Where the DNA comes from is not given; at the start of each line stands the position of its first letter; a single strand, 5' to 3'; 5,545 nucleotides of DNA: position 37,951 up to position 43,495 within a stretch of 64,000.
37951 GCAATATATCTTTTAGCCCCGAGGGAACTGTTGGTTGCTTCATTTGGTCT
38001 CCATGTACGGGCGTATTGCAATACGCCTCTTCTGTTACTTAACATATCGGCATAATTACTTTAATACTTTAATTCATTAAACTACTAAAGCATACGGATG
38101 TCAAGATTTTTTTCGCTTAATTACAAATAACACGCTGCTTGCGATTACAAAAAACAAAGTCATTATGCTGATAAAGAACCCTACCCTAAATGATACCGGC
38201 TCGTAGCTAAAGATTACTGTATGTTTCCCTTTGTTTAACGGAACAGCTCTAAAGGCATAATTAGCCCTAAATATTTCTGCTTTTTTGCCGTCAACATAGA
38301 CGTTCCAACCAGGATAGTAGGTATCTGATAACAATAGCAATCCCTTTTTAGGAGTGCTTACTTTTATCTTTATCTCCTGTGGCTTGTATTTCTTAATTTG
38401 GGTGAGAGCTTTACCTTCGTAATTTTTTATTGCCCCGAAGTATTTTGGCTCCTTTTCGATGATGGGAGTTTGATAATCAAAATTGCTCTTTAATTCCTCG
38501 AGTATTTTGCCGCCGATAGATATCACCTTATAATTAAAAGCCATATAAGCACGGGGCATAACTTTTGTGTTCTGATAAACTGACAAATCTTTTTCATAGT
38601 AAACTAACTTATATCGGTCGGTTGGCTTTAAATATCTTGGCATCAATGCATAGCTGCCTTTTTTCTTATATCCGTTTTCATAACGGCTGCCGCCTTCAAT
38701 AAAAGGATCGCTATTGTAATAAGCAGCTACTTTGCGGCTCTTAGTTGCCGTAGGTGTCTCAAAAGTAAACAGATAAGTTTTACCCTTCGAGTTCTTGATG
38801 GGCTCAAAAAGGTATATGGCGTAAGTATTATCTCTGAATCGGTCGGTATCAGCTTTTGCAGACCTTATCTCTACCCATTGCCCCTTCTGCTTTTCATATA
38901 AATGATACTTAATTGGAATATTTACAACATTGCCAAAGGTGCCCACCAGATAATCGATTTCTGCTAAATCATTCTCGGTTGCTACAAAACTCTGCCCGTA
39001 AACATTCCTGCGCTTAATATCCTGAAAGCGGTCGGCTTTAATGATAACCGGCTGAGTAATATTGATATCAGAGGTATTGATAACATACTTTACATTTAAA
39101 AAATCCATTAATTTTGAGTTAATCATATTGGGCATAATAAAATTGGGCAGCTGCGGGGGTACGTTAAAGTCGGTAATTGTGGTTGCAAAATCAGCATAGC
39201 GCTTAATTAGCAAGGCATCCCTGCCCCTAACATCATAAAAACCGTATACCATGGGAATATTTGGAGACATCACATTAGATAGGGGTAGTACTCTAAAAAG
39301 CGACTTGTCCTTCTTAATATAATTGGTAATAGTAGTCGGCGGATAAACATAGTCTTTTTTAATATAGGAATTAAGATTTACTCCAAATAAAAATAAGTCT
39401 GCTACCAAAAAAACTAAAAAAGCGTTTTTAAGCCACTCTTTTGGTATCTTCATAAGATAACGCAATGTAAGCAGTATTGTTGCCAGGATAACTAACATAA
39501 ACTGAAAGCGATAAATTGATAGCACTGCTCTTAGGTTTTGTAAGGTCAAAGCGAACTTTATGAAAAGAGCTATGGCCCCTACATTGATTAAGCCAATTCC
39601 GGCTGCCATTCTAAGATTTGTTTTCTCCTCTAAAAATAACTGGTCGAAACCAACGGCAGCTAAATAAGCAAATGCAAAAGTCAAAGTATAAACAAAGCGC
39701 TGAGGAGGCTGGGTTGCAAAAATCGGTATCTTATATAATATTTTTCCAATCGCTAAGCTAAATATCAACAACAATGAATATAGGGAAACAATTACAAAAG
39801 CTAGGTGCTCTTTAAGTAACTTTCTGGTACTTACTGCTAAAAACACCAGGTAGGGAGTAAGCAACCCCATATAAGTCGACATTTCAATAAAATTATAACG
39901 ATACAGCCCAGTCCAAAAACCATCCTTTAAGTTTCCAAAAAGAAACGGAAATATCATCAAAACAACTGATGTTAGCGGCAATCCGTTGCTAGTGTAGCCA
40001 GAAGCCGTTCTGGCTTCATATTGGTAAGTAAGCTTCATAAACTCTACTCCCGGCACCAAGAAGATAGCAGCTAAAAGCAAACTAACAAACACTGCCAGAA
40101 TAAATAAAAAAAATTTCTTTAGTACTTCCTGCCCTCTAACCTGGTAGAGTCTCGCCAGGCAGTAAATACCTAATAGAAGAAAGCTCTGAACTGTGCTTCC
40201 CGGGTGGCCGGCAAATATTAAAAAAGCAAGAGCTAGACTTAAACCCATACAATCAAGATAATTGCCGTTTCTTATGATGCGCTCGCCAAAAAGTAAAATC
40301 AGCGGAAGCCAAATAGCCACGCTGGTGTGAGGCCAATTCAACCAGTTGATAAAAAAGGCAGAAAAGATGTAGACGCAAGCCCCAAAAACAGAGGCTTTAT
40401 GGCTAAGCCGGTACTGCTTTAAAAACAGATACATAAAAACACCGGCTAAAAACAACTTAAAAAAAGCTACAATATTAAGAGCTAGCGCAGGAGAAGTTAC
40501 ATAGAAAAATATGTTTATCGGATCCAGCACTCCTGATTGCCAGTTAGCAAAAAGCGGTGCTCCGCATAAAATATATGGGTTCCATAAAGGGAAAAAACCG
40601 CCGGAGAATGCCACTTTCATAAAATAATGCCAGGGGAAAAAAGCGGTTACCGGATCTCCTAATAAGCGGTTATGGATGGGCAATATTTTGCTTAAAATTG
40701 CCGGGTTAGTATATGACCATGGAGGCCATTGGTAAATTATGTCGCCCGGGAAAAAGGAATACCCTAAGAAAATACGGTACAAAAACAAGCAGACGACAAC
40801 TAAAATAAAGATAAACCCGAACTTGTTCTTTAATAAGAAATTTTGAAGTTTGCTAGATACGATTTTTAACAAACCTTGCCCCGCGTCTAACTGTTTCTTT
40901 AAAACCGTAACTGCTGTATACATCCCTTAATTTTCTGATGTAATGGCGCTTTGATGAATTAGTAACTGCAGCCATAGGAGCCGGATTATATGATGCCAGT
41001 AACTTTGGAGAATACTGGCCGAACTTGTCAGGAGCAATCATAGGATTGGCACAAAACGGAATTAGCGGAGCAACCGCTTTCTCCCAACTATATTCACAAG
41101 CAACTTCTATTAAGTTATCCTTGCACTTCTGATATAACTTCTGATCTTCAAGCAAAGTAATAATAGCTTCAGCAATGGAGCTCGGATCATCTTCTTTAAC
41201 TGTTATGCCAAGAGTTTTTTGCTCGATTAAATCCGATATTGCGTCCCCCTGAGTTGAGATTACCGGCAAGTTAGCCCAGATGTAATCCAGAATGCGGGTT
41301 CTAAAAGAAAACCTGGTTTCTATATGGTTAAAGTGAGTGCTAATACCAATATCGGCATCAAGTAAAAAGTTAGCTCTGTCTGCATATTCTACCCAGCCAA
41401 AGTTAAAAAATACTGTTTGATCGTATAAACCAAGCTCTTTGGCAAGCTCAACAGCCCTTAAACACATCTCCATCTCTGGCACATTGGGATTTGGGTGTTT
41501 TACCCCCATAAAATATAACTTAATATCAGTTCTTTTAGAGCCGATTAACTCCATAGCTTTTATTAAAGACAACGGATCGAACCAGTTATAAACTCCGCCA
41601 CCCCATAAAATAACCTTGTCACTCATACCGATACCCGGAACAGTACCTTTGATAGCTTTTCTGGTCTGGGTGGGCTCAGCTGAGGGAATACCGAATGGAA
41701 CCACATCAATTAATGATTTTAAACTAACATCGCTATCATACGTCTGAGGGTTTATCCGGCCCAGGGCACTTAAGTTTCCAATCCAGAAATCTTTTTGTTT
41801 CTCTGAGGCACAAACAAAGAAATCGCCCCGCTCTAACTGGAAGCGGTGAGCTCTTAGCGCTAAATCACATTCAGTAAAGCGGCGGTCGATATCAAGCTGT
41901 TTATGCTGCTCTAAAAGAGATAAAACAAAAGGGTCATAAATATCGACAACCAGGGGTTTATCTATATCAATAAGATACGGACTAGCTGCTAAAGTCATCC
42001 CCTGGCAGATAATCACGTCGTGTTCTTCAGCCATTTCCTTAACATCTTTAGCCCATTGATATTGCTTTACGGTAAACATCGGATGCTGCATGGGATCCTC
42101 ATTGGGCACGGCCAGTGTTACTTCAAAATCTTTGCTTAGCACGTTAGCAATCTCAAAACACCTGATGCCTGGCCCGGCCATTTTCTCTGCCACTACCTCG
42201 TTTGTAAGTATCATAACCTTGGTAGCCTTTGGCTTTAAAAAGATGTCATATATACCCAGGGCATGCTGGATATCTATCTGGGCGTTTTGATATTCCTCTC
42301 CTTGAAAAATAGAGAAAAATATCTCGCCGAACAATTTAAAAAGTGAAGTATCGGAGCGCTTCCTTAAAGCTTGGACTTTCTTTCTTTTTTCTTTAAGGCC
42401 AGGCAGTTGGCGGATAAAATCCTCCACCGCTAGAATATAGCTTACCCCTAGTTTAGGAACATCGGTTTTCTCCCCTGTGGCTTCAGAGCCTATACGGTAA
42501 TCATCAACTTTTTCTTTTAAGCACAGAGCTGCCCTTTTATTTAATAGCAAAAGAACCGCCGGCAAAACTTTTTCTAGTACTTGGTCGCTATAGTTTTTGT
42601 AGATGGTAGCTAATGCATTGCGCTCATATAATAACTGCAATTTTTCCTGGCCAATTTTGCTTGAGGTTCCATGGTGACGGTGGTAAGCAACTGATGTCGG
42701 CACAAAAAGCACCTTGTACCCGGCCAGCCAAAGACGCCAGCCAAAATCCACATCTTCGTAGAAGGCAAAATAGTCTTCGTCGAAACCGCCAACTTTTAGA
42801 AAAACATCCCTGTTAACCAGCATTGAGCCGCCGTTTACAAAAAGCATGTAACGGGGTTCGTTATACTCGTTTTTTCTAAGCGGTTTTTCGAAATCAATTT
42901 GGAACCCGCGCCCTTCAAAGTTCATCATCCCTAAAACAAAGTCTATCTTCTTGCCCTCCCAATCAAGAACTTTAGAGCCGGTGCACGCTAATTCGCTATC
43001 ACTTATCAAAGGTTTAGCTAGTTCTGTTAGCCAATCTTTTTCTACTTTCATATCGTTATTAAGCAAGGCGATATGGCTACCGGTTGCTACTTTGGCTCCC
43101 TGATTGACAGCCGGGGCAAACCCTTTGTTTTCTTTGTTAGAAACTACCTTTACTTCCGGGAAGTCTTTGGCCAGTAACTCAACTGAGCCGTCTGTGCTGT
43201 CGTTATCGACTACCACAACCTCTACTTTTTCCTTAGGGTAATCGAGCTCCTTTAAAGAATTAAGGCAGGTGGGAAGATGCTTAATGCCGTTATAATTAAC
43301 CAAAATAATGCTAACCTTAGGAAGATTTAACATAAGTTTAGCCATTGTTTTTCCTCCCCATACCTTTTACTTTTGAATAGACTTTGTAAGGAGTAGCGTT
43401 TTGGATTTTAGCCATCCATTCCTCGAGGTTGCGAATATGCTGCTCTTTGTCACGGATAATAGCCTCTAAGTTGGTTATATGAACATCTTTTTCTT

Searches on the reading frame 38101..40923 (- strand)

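Call 11: search_protein_families(library=ncbifam, proteins=[window:38101-40923:-], max_evalue=0.00001)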
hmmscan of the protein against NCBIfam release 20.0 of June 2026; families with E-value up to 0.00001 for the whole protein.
window:38101-40923:- (940 aa): 2 families
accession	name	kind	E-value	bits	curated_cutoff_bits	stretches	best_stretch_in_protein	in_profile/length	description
NF047589.1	GlcsyltransPgfM1Strep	equivalog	1e-08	33.7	1400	1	843-928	863-949/955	glycosyltransferase PgfM1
NF047590.1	GlcsyltransPgfM2Strep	equivalog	2e-07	29.6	1500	1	860-929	807-876/884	glycosyltransferase PgfM2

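Call 84: search_protein_families(library=pfam, proteins=[window:38101-40923:-], max_evalue=0.000001)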
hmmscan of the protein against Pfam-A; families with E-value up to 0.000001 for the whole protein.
window:38101-40923:- (940 aa): 1 family
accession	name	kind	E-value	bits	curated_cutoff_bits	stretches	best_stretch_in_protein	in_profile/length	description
PF09586.16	YfhO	-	3.5e-28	98.9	28.5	2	841-919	756-835/835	Bacterial membrane protein YfhO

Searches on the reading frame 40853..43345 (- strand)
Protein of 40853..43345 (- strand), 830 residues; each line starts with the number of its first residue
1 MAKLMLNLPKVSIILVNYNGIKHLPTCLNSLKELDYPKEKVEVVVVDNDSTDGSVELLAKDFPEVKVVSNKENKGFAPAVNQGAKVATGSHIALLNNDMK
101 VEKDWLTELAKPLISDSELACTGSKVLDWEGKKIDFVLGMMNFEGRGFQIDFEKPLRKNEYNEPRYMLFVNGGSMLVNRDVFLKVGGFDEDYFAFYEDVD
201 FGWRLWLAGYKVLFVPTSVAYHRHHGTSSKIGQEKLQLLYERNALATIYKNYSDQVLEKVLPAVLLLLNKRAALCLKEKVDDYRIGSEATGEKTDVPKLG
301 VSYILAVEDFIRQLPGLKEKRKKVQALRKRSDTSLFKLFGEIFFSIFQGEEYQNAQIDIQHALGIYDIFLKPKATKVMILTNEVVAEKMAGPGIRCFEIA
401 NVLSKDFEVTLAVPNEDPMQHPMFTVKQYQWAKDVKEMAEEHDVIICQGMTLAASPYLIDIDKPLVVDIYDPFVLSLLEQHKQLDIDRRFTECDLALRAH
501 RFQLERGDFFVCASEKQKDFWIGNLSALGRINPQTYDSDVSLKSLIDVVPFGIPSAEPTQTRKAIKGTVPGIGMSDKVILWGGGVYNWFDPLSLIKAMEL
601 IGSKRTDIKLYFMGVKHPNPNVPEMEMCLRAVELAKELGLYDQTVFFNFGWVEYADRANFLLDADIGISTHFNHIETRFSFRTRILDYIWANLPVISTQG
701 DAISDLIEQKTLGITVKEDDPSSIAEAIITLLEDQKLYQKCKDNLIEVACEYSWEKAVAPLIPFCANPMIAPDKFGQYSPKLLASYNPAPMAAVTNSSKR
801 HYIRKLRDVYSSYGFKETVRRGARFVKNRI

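Call 11: search_protein_families(library=ncbifam, proteins=[window:40853-43345:-], max_evalue=0.00001)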
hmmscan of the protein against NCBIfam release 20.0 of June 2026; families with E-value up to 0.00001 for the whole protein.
window:40853-43345:- (830 aa): 15 families
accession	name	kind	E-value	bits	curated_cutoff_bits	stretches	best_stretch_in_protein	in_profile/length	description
TIGR03965.1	mycofact_glyco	equivalog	4.6e-28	98.3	280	1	8-226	73-284/467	mycofactocin biosynthesis glycosyltransferase MftF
NF041875.1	EPS_EpsD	equivalog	1.1e-25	90.7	370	1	11-226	1-210/325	exopolysaccharide biosynthesis glycosyltransferase EpsD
TIGR03937.1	PgaC_IcaA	equivalog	1e-16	61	422.3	1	7-122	43-160/407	poly-beta-1,6-N-acetyl-D-glucosamine synthase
TIGR04283.1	glyco_like_mftF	equivalog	1.9e-16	60.4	182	1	11-219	1-182/221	TIGR04283 family arsenosugar biosynthesis glycosyltransferase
TIGR01556.1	rhamnosyltran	subfamily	7.8e-15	54.8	200.55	1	35-223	16-201/281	rhamnosyltransferase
NF007482.0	PRK10073.1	equivalog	1.7e-14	53.6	423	1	7-108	4-105/334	glycosyltransferase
NF041394.1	GtaseAglG_Halo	equivalog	4.4e-14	52.5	440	1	10-191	2-177/304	glucosyl-dolichyl phosphate glucuronosyltransferase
TIGR03111.1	glyc2_xrt_Gpos1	hypoth_equivalog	1.4e-13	50.5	363.95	1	5-127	45-170/439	TIGR03111 family XrtG-associated glycosyltransferase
NF047683.1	TeichurnBiosyTuaG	equivalog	1.7e-09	37.7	400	1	7-134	4-133/252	teichuronic acid biosynthesis protein TuaG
NF038302.1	EPS_HpsE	equivalog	1.9e-09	37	300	1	11-126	3-124/307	hormogonium polysaccharide biosynthesis glycosyltransferase HpsE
TIGR04195.1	S_glycosyl_SunS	equivalog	5.9e-08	32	350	1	8-99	56-142/421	SunS family peptide S-glycosyltransferase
NF038299.1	EPS_HpsN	equivalog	2.8e-07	29.8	425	1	9-223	1-221/317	hormogonium polysaccharide biosynthesis glycosyltransferase HpsN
NF053739.1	GlytfEpsEBac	equivalog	3.9e-07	29.3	450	1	9-98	1-92/265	glycosyltransferase EpsE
NF045692.1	OglycostaseCruG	equivalog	3e-06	26.4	600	0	7-59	39-89/386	2'-O-glycosyltransferase CruG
TIGR04009.1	wcaE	equivalog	3.1e-06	26.6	369.2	1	11-134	6-129/248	colanic acid biosynthesis glycosyltransferase WcaE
